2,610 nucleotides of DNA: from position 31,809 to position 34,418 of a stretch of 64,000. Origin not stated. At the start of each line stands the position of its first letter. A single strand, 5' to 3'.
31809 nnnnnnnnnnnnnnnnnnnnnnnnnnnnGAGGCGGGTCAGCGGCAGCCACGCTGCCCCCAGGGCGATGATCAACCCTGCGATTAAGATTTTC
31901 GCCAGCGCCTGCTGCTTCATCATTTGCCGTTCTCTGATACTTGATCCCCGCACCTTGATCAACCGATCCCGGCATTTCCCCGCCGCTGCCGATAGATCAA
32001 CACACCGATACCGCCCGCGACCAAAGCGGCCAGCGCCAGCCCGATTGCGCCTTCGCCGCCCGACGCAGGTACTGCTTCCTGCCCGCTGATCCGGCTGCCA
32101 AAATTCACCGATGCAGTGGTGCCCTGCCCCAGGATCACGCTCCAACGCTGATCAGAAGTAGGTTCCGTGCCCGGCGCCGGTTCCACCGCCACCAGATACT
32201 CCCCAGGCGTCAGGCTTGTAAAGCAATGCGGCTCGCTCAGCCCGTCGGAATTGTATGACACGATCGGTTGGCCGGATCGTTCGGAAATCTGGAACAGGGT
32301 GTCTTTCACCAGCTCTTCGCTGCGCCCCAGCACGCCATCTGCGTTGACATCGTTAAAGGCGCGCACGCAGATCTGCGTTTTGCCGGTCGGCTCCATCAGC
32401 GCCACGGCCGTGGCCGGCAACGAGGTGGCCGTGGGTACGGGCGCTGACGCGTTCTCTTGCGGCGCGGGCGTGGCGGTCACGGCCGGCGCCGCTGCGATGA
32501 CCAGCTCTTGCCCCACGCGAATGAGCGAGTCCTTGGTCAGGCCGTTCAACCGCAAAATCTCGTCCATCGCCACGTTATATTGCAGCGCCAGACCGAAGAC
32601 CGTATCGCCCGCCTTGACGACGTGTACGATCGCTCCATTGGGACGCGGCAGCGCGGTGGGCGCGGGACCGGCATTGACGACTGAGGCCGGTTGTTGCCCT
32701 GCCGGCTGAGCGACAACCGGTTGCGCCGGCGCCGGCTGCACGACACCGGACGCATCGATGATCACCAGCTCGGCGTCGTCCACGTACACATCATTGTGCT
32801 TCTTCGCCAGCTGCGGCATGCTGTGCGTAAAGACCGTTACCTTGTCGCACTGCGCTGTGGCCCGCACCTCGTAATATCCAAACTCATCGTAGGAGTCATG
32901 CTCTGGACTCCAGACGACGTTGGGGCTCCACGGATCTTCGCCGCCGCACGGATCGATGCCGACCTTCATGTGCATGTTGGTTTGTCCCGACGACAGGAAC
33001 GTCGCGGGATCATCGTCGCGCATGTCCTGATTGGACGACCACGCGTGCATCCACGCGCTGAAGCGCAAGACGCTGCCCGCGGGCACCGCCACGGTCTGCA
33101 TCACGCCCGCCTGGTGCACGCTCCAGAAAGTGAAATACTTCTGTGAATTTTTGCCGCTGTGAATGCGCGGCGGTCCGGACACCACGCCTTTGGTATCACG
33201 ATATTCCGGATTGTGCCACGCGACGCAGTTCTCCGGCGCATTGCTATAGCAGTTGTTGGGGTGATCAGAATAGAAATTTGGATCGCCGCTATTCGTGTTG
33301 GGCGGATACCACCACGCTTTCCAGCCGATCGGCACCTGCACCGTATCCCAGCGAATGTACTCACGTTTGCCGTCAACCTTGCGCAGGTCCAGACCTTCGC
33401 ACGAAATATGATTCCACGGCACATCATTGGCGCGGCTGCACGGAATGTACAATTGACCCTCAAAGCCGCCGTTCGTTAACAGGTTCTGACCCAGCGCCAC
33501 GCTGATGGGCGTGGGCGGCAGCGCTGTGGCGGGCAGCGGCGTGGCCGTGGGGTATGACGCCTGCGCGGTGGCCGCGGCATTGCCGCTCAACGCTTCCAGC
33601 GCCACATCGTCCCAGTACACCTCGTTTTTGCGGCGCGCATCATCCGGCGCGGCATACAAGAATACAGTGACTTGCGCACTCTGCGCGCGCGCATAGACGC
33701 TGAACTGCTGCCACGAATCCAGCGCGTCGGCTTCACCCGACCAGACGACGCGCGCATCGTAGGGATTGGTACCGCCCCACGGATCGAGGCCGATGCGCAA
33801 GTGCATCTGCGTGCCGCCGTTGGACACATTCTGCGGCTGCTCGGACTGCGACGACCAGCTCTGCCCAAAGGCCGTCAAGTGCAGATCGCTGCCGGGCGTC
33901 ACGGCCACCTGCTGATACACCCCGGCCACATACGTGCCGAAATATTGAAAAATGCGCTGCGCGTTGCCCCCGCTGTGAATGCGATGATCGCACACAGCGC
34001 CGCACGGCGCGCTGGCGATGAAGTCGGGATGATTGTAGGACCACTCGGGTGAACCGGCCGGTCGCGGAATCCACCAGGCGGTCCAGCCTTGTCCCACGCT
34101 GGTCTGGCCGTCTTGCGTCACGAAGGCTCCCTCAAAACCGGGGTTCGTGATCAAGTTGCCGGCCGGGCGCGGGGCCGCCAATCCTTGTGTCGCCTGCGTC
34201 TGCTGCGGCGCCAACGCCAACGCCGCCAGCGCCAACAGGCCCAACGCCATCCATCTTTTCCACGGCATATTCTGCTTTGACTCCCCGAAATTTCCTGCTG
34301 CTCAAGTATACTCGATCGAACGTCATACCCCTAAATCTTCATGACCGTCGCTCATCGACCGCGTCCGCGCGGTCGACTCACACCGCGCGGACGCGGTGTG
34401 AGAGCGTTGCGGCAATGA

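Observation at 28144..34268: Tandem array of four paralogous modular surface proteins (CBM4/9-like, LysM, SdrD-B-like, TM anchor)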

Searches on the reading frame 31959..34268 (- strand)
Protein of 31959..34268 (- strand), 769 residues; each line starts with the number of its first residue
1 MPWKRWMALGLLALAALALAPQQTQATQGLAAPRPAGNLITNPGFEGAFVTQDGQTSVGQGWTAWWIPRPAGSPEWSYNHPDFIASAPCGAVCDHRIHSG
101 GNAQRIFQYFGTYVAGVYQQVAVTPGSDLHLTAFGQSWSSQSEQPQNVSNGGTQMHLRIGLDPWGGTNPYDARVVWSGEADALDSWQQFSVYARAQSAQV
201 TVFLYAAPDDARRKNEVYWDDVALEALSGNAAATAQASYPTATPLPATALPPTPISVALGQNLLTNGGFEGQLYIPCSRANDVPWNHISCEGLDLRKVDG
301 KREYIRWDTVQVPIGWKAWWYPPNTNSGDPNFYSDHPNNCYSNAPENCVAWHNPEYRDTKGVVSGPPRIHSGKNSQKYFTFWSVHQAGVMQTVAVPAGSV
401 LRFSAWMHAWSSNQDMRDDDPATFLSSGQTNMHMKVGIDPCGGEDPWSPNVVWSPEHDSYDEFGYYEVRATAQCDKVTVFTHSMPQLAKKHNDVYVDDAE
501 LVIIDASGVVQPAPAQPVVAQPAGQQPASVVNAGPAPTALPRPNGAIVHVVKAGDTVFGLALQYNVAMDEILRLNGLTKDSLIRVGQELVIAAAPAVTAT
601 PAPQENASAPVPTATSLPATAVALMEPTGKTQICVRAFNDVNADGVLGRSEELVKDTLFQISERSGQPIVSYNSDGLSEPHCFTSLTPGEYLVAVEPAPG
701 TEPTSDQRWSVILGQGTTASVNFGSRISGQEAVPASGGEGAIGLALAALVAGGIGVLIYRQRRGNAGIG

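Call 3: search_protein_families(library=pfam, proteins=[window:31959-34268:-], max_evalue=1)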
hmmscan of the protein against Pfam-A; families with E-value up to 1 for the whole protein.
window:31959-34268:- (769 aa): 3 families
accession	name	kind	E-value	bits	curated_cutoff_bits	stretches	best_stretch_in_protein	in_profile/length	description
PF01476.26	LysM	-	3.4e-14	52.9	20.9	1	549-591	1-42/43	LysM domain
PF17210.9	SdrD_B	-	0.00015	22.4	29.7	1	636-706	6-75/112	SdrD B-like domain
PF00629.30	MAM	-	0.075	13.3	26.4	1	155-225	87-153/158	MAM domain, meprin/A5/mu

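Call 7: search_protein_families(library=ncbifam, proteins=[window:31959-34268:-], max_evalue=1)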
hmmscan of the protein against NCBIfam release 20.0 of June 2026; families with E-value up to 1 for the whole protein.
window:31959-34268:- (769 aa): 10 families
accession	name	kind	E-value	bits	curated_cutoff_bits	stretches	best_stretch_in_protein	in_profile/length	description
NF041208.1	celldiv_DipM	equivalog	1.6e-10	40.8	740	1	516-644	157-285/419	cell division endopeptidase DipM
NF010495.0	PRK13914.1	equivalog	8.8e-08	31.5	647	1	544-618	197-269/481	invasion associated endopeptidase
NF040883.1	amid_act_ActS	equivalog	2.8e-05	23.5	375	1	548-635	35-117/242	amidase activator ActS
NF008050.0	PRK10783.1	equivalog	0.00017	20.1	508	1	548-600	345-396/457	murein transglycosylase D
NF052398.1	Agg_Promo_Fact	equivalog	0.00068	19.9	170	1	548-610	30-92/202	aggregation-promoting factor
NF047755.1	LIC_10271_M23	exception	0.0016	18.2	180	1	547-603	25-81/207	LIC_10271 family cell wall hydrolase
NF050804.1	CellDivDipMCaul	equivalog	0.0022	16.8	900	1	481-590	65-177/634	cell division endopeptidase DipM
NF004974.0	PRK06347.1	equivalog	0.003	16.6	701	1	536-591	537-591/592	1,4-beta-N-acetylmuramoylhydrolase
TIGR02899.1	spore_safA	subfamily_domain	0.061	13.3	67.85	1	551-589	1-40/44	SafA/ExsA family spore coat assembly protein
TIGR04263.1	SasC_Mrp_aggreg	subfamily_domain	0.095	11.7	60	1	112-143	101-132/366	SasC/FmtB family protein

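Call 8: search_solved_structures(query=window:31959-34268:-, max_evalue=1, show_alignments=2)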
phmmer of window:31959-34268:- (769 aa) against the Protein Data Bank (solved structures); distinct sequences matched with E-value up to 1: 11.
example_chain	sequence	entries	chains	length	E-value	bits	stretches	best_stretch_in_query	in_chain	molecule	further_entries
8i2e_B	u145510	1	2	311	2.3e-10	42.6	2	546-603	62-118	Probable peptidoglycan endopeptidase LytE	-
4uz2_A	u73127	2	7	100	4.8e-10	41.5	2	540-590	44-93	CELL WALL-BINDING ENDOPEPTIDASE-RELATED PROTEIN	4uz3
4xcm_A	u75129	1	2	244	5.7e-10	41.2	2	540-610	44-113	Cell wall-binding endopeptidase-related protein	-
4s3j_A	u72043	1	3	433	4.8e-06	28.2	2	550-591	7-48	Cortical-lytic enzyme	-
9hvw_D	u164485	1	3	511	3.7e-05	25.3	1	545-620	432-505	Fusion glycoprotein F1,Probable N-acetylmuramidase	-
4b8v_A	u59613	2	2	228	6.5e-05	24.5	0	532-596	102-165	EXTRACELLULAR PROTEIN 6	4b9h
11ci_A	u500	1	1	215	0.0013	20.2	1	548-602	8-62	Probable cell wall hydrolase LytN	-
2djp_A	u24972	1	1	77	0.0026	19.2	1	545-585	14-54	Hypothetical protein SB145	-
4s3k_A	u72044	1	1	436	0.0045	18.4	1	547-592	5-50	Spore germination protein YaaH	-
2mkx_A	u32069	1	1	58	0.0068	17.8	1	549-592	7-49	Autolysin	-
7r1l_A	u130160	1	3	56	0.14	13.4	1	549-591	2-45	Spore coat assembly protein SafA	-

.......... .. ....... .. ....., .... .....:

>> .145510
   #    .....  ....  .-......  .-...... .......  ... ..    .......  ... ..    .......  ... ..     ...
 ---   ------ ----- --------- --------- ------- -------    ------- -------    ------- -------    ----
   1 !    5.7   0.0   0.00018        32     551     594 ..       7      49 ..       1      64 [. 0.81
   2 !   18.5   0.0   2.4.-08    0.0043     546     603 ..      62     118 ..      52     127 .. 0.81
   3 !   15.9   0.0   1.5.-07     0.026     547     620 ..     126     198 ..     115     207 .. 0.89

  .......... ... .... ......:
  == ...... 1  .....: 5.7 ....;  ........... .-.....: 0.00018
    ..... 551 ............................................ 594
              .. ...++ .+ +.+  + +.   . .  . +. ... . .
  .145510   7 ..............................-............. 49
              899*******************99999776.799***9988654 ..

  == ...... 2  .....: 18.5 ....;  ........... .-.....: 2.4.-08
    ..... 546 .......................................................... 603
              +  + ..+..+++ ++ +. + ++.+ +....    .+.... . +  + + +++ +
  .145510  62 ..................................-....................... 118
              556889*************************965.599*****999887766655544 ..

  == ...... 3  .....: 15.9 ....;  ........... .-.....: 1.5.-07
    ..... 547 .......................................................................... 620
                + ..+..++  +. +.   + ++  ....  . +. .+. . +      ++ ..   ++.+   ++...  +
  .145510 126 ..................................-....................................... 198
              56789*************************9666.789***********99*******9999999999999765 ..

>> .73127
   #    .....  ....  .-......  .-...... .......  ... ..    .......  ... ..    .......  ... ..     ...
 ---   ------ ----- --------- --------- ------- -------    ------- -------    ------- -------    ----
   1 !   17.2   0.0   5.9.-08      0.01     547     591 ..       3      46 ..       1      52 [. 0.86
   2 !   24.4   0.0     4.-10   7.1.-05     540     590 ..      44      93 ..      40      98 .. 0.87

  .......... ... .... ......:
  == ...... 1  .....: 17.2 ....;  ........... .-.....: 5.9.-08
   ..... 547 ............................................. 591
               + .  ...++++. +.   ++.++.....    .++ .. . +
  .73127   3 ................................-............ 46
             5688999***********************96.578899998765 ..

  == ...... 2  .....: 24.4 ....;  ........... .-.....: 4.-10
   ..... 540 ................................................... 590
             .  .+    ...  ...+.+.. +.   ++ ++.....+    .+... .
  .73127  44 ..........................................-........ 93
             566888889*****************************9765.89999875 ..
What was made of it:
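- On LysM (PF01476): PDB LysM proteins match at E about 1e-10 (call 8).
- Closest known: LysM wall-binding proteins. Same: The PDB sequence matches are LytE and Thermus LysM proteins (call 8).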

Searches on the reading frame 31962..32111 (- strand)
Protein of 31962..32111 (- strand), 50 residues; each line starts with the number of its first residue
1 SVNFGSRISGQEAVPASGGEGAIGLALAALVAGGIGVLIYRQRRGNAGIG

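Call 74: search_protein_families(library=ncbifam, proteins=[window:31962-32111:-], max_evalue=10)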
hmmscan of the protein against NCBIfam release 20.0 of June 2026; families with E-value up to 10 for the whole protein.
seq(50 aa): 6 families
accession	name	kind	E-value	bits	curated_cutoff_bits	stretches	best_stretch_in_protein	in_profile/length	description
NF058582.1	Microco_LAVTG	domain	0.012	15.7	27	1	21-44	12-33/34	LAVTG motif-containing sortase-dependent surface protein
TIGR01167.1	LPXTG_anchor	domain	0.026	15.2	15.9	1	15-44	3-32/34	LPXTG cell wall anchor domain-containing protein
NF053845.1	CoaP_CTERM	equivalog_domain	0.069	12.8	35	1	23-44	13-34/35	choice-of-anchor protein CoaP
TIGR03901.2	MYXO-CTERM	domain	0.22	11.9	20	1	17-44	9-33/34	MYXO-CTERM sorting domain-containing protein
NF035936.1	agg_sub_LPXTH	equivalog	0.23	11.1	100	1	16-42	254-279/281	serine-rich aggregation substance UasX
NF038356.1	actino_DLW39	hypoth_equivalog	0.31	10.9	24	1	25-45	3-22/38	DLW-39 family protein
